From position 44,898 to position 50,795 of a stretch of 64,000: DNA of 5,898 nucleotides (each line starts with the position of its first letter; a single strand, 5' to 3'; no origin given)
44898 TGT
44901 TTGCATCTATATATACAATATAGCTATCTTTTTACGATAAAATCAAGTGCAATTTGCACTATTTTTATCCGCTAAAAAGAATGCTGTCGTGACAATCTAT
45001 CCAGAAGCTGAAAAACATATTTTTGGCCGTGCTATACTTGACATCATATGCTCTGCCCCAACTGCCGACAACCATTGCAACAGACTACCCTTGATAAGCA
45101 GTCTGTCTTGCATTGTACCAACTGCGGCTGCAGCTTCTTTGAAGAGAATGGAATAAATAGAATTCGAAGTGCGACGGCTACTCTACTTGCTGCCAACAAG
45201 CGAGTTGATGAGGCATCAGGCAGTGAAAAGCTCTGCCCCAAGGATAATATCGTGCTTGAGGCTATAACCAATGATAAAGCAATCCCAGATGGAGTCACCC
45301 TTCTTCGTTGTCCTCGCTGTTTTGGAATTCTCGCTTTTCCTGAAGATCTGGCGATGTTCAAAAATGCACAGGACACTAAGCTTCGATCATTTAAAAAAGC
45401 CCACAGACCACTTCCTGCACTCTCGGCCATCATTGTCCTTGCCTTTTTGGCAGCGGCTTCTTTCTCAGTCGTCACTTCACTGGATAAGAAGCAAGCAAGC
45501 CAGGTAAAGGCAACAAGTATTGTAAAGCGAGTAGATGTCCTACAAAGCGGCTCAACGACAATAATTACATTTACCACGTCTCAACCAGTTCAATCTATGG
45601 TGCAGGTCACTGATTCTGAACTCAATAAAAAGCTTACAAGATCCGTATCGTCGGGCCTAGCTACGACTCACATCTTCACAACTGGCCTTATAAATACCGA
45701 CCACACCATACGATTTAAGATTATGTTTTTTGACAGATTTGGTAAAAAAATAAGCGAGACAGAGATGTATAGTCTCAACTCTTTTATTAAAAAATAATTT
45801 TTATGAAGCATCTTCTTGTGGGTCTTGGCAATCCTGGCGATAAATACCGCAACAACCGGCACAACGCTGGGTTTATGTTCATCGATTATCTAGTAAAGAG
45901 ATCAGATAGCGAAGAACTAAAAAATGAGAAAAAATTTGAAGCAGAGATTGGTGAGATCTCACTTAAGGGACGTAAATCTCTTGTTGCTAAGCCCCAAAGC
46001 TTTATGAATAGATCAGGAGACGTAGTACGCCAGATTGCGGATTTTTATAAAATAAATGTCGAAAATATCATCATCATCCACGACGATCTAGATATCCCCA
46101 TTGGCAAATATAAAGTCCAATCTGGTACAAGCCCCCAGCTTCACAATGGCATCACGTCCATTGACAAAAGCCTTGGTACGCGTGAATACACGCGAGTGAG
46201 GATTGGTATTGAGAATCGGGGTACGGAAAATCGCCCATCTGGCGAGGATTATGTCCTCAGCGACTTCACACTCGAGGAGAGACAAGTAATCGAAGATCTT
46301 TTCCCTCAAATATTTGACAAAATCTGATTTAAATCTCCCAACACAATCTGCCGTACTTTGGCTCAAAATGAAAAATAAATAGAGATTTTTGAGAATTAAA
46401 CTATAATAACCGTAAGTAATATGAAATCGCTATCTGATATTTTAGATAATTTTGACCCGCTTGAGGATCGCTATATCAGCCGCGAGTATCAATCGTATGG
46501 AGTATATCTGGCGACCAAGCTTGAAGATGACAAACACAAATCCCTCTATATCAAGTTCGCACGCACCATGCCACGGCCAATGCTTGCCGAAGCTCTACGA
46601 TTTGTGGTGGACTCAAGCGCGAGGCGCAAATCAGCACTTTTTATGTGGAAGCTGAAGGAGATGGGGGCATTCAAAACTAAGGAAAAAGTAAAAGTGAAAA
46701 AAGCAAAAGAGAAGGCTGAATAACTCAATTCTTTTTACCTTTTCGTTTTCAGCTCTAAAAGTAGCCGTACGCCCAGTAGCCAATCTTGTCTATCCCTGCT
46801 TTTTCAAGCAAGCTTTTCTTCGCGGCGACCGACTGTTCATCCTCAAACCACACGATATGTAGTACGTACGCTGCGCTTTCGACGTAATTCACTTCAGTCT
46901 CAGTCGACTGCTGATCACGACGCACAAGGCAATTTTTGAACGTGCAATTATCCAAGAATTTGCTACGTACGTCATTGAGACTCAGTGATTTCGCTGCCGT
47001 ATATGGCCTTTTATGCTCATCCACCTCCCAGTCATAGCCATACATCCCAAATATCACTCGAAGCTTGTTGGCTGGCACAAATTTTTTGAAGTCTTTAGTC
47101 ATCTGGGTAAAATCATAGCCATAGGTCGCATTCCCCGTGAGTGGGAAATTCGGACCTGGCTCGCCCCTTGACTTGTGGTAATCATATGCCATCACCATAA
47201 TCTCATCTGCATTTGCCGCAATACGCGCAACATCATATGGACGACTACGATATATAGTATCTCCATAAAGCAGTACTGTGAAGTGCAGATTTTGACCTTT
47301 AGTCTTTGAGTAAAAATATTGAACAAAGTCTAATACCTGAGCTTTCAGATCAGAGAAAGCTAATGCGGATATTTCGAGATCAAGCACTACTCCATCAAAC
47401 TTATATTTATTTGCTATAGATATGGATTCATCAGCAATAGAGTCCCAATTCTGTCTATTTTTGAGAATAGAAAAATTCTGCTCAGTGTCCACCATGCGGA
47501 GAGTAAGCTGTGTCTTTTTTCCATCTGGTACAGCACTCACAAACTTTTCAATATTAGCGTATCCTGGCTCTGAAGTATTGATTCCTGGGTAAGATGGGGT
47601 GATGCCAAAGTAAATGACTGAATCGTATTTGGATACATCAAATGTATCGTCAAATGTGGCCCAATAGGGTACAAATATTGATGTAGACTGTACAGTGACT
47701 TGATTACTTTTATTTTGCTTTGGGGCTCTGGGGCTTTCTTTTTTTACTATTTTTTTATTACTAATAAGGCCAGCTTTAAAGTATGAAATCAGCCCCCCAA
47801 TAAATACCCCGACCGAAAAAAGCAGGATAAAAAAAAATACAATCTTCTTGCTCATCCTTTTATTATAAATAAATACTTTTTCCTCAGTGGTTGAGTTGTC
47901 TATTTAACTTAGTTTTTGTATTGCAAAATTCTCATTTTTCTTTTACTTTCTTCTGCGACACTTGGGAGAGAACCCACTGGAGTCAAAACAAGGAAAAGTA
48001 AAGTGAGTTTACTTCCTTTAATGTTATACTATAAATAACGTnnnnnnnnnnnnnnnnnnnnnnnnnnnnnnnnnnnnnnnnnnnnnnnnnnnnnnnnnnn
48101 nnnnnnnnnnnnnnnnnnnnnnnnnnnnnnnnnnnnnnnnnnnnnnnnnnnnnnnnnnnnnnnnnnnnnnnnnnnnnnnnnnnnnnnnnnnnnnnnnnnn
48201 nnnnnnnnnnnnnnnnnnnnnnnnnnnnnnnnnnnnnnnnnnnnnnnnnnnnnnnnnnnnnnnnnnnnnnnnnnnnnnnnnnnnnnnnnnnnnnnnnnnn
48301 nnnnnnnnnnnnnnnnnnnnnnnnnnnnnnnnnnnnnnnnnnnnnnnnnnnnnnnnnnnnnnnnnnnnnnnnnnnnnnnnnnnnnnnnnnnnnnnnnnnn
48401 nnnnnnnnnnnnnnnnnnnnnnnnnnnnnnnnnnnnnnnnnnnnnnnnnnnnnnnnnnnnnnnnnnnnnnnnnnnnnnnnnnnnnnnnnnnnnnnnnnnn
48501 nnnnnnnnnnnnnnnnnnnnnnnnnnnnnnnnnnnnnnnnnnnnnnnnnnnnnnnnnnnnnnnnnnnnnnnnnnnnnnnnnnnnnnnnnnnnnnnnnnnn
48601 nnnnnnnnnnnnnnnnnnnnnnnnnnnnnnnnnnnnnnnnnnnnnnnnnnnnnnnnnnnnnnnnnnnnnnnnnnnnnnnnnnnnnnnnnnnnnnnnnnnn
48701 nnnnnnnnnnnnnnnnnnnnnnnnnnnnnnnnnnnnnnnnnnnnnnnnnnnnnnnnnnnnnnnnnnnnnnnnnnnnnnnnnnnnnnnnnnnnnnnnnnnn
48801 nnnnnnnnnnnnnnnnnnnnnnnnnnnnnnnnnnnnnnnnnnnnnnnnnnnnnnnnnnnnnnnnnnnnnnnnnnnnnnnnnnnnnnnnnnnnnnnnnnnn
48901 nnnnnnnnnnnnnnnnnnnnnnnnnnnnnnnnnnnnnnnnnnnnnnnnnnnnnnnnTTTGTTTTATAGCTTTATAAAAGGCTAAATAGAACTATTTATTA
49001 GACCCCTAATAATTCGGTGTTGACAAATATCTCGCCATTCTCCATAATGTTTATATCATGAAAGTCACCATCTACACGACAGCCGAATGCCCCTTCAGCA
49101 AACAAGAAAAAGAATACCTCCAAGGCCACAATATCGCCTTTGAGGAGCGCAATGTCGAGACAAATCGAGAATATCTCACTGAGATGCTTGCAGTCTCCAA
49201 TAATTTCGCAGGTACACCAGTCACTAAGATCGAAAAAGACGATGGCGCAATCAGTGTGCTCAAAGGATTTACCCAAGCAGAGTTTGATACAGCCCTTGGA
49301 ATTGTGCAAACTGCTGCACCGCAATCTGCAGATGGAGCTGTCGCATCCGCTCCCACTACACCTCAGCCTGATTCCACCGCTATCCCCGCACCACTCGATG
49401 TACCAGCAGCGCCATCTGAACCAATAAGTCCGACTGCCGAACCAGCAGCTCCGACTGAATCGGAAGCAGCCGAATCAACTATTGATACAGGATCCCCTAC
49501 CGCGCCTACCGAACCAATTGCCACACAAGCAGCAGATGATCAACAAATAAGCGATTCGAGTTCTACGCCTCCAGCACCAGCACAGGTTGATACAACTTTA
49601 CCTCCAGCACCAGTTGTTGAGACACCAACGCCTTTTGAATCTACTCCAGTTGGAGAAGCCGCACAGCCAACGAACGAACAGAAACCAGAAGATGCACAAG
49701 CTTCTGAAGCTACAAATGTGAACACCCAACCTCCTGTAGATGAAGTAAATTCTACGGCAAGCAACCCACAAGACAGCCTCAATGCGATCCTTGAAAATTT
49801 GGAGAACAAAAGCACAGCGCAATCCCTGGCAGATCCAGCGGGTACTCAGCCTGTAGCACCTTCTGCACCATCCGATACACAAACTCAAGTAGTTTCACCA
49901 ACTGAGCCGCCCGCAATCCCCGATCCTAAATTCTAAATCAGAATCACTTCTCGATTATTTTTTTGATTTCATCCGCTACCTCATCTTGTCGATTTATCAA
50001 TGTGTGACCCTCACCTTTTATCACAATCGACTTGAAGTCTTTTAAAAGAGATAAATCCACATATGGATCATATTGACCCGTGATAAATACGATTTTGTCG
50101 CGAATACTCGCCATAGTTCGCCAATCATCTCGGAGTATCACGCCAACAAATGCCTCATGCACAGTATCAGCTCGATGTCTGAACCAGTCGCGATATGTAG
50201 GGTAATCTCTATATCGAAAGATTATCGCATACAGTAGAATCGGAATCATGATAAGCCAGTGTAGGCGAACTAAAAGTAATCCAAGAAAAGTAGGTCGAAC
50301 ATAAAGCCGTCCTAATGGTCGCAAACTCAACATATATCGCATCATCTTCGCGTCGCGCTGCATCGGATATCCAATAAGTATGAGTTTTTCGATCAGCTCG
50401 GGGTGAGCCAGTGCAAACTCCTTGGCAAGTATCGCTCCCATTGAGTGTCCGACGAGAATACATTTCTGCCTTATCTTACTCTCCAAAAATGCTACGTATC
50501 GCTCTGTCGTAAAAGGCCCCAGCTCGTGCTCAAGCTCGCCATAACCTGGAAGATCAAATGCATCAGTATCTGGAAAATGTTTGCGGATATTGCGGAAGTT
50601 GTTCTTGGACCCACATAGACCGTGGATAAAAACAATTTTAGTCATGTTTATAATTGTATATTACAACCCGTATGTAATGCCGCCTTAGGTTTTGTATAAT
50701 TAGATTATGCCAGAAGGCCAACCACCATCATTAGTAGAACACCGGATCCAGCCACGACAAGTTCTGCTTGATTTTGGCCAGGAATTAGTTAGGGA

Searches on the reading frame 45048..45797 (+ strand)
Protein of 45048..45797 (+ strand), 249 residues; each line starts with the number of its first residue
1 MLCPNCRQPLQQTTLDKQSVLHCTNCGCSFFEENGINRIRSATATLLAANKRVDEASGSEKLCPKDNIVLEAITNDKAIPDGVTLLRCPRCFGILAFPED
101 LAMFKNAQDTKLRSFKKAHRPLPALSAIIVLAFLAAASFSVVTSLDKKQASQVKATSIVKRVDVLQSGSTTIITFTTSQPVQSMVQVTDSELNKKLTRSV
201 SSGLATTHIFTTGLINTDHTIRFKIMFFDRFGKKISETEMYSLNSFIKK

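Call 12: search_protein_families(library=pfam, proteins=[window:45048-45797:+], max_evalue=0.001)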
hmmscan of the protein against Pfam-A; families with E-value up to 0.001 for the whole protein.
window:45048-45797:+ (249 aa): 2 families
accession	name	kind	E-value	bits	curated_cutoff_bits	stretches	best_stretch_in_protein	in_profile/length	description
PF13453.11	Zn_ribbon_TFIIB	-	6.8e-09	35.4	22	1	3-34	2-33/41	Transcription factor zinc-finger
PF03966.22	Trm112p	-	0.00025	21.4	22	0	3-30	10-35/40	Trm112p-like protein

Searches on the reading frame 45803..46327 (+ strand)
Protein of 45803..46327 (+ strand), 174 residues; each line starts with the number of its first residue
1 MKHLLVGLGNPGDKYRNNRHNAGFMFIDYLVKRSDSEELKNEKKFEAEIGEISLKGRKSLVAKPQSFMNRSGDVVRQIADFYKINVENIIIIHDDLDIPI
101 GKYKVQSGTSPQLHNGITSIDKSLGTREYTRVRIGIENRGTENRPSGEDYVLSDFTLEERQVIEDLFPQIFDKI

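Call 12: search_protein_families(library=pfam, proteins=[window:45803-46327:+], max_evalue=0.001)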
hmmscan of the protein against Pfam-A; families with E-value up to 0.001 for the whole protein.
window:45803-46327:+ (174 aa): 1 family
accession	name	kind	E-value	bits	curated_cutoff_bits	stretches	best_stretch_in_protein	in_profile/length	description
PF01195.25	Pept_tRNA_hydro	-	6.6e-56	189.5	27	1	4-171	1-164/183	Peptidyl-tRNA hydrolase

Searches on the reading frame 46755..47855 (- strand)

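Call 12: search_protein_families(library=pfam, proteins=[window:46755-47855:-], max_evalue=0.001)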
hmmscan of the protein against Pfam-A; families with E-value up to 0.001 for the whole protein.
window:46755-47855:- (366 aa): 2 families
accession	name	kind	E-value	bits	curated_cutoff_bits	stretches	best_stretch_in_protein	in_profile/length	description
PF00704.34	Glyco_hydro_18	-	5.7e-21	75.9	29.6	1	124-363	76-314/317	Glycosyl hydrolases family 18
PF03644.19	Glyco_hydro_85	-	0.00046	20.2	22.2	0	130-200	72-144/302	Glycosyl hydrolase family 85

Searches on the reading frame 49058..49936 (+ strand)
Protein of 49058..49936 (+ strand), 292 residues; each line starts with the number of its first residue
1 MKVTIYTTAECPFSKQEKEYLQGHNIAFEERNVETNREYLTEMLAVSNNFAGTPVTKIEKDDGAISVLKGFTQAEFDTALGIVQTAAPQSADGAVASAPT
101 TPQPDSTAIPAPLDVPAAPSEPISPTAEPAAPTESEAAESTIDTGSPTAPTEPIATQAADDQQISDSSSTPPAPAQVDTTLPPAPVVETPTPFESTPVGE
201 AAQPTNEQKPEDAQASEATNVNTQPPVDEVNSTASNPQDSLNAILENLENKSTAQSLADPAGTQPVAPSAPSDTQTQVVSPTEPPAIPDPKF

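Call 12: search_protein_families(library=pfam, proteins=[window:49058-49936:+], max_evalue=0.001)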
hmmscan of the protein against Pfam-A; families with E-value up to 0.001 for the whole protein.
window:49058-49936:+ (292 aa): 1 family
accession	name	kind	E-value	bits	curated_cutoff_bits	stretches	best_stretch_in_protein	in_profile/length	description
PF00462.30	Glutaredoxin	-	3.2e-10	40.5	22.9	1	3-55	1-52/60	Glutaredoxin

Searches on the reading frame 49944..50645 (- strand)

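Call 75: search_protein_families(library=pfam, proteins=[window:49944-50645:-], max_evalue=0.001)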
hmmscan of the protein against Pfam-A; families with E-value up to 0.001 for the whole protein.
window:49944-50645:- (233 aa): 7 families
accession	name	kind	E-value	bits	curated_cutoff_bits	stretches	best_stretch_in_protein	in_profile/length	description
PF12697.13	Abhydrolase_6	-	5.7e-16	60.3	26.3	1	4-225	1-216/217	Alpha/beta hydrolase family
PF00561.26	Abhydrolase_1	-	1.2e-13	51.8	25.8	1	4-93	3-102/245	alpha/beta hydrolase fold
PF12146.15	Hydrolase_4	-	8e-07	29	27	1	55-102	71-117/239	Serine aminopeptidase, S33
PF07819.20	PGAP1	-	3.8e-06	27.3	24.3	0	59-96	90-130/233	PGAP1-like alpha/beta domain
PF10230.15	LIDHydrolase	-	3.5e-05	24.1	27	0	54-91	78-116/262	Lipid-droplet associated hydrolase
PF00975.26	Thioesterase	-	0.00011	23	26.4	1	3-79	2-85/226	Thioesterase domain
PF12695.13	Abhydrolase_5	-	0.00089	19.5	27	0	59-100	56-97/164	Alpha/beta hydrolase family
